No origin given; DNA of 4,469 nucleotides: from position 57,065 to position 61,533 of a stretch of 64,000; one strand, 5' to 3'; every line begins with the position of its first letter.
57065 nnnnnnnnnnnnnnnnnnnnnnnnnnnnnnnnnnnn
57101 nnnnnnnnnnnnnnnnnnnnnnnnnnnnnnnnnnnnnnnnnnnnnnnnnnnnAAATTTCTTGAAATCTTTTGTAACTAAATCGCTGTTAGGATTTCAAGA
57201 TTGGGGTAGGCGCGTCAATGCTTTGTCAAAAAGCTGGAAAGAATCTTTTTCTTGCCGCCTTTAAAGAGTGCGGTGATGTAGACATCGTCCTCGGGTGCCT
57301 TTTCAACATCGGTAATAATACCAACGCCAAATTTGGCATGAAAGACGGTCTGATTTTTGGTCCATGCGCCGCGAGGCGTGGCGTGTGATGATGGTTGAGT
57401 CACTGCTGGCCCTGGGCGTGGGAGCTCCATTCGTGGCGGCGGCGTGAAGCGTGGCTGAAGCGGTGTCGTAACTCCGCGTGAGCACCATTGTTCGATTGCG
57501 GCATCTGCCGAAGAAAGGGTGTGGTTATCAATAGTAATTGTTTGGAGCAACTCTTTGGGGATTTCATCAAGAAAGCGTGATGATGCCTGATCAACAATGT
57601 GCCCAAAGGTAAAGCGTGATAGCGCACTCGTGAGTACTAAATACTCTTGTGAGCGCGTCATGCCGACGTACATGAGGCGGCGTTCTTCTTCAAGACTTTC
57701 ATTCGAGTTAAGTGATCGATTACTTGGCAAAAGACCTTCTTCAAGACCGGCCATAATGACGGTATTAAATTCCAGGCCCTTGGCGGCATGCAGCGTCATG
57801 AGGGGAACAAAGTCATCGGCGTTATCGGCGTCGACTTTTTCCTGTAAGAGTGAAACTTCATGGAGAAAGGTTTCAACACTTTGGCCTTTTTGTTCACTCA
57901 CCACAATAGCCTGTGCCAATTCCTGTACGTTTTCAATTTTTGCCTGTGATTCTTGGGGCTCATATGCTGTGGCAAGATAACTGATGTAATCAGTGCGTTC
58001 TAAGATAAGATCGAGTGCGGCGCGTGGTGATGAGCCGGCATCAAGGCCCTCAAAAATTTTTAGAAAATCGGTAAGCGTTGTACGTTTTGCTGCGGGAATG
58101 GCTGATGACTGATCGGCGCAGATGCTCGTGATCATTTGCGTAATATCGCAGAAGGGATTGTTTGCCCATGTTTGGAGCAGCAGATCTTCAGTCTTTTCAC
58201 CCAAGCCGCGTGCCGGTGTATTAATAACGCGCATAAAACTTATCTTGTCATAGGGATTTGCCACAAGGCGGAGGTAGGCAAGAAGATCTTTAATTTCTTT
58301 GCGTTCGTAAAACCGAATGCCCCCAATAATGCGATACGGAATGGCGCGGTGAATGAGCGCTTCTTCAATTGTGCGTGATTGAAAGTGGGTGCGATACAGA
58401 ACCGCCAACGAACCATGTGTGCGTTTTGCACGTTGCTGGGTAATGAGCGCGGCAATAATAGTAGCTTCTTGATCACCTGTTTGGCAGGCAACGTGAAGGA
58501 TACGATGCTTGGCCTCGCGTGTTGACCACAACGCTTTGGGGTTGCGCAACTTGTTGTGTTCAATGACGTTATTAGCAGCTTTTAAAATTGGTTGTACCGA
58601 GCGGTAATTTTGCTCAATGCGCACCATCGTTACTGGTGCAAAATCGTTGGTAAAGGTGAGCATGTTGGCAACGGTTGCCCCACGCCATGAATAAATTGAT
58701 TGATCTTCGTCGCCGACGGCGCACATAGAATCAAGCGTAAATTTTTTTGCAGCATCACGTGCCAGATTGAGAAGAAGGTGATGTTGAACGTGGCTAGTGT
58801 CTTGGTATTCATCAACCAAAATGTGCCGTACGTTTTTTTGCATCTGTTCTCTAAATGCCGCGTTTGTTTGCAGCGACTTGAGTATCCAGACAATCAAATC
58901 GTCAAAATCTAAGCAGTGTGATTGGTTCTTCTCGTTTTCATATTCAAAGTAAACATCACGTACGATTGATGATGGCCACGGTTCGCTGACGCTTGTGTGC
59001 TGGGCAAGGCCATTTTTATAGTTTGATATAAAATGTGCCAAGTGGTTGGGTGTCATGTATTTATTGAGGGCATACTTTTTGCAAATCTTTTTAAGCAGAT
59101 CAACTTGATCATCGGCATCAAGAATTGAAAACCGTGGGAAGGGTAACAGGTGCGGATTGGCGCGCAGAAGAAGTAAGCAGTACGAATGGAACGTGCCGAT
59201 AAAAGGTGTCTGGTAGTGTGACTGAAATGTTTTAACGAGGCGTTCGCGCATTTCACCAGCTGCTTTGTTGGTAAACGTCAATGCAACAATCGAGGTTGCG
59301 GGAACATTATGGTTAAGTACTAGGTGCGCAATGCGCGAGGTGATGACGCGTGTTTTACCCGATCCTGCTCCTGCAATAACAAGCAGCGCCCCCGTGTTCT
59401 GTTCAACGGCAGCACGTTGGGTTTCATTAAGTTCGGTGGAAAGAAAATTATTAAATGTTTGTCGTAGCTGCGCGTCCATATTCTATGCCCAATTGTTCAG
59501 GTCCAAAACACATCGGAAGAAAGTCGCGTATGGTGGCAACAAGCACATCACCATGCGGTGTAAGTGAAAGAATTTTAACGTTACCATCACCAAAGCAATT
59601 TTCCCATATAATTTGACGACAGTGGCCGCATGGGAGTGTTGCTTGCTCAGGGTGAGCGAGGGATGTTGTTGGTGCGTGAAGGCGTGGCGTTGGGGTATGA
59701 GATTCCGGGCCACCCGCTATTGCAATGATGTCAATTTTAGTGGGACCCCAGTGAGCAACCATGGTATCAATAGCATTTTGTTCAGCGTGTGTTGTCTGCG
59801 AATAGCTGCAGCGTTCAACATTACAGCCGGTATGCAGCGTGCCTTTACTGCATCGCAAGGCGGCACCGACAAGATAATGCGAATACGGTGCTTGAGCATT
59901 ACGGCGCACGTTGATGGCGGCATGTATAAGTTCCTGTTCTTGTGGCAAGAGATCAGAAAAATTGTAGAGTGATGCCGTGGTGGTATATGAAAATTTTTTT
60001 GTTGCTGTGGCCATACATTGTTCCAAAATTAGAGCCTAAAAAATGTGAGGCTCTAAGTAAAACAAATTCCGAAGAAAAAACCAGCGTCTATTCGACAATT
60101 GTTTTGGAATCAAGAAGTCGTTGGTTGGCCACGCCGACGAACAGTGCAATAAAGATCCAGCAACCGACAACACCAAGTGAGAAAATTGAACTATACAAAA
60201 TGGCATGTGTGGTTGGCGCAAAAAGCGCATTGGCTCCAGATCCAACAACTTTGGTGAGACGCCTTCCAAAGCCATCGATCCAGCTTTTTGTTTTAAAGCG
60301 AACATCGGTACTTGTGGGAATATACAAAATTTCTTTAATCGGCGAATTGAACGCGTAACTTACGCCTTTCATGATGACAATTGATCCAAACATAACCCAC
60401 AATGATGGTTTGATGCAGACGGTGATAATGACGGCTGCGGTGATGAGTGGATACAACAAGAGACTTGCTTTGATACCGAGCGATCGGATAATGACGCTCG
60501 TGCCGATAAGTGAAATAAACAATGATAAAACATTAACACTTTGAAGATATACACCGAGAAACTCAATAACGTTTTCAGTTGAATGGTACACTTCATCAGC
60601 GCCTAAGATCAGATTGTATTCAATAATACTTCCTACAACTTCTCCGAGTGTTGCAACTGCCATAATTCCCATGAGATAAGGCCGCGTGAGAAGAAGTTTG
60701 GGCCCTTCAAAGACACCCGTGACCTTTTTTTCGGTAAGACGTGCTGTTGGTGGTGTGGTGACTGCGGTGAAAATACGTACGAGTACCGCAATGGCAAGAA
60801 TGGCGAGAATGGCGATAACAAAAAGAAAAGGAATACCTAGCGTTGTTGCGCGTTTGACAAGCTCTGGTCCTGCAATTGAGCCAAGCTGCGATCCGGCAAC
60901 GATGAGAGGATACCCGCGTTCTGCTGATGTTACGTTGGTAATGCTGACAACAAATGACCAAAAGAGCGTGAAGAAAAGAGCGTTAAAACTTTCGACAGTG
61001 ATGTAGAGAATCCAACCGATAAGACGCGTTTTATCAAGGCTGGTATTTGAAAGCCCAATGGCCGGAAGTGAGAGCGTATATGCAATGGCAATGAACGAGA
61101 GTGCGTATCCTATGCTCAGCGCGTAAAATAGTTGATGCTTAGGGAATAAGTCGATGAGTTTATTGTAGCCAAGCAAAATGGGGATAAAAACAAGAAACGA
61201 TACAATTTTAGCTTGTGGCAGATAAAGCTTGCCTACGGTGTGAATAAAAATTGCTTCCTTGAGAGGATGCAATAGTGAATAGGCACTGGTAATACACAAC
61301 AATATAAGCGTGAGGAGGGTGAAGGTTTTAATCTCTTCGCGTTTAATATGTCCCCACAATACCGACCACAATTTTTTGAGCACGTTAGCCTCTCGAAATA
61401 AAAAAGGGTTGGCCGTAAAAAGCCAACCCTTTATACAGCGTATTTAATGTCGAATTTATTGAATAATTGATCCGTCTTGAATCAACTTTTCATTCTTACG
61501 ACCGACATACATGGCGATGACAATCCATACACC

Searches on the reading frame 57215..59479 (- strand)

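Call 78: search_protein_families(library=pfam, proteins=[window:57215-59479:-], max_evalue=0.00001)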
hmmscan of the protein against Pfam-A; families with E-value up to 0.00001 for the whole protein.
window:57215-59479:- (754 aa): 6 families
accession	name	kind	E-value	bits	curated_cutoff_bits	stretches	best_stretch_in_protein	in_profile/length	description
PF00580.27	UvrD-helicase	-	2.8e-76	257.2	23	1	17-280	1-270/271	UvrD/REP helicase N-terminal domain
PF13361.12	UvrD_C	-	7.9e-67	226.6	25.6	1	287-619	2-348/350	UvrD-like helicase C-terminal domain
PF13245.12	AAA_19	-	2.2e-23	83.3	25.1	1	21-264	1-132/134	AAA domain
PF13538.12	UvrD_C_2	-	6.5e-08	32.8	27.4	1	560-616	4-51/52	UvrD-like helicase C-terminal domain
PF01443.25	Viral_helicase1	-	8.1e-08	32.8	21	0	516-616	141-226/228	Viral superfamily 1 RNA helicase core domain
PF13604.12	AAA_30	-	2.4e-06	27.9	27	0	16-81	1-66/191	AAA domain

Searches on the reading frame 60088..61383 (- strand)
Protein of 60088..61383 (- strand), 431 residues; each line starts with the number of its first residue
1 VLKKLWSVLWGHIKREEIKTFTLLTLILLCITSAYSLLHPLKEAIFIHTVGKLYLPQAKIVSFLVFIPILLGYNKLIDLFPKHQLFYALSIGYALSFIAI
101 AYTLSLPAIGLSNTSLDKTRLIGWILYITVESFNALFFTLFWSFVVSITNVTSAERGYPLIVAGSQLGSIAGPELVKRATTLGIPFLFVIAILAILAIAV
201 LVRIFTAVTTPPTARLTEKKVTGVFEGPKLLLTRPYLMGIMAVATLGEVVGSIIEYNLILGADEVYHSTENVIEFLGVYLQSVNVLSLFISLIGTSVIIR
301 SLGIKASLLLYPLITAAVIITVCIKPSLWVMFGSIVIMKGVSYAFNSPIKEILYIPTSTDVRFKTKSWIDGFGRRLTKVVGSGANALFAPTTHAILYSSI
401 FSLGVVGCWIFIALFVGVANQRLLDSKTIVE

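Call 78: search_protein_families(library=pfam, proteins=[window:60088-61383:-], max_evalue=0.00001)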
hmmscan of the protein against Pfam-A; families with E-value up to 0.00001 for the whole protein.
window:60088-61383:- (431 aa): 1 family
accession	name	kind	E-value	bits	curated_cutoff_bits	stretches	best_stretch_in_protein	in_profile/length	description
PF03219.20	TLC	-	1.6e-17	64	21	2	125-411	150-482/491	TLC ATP/ADP transporter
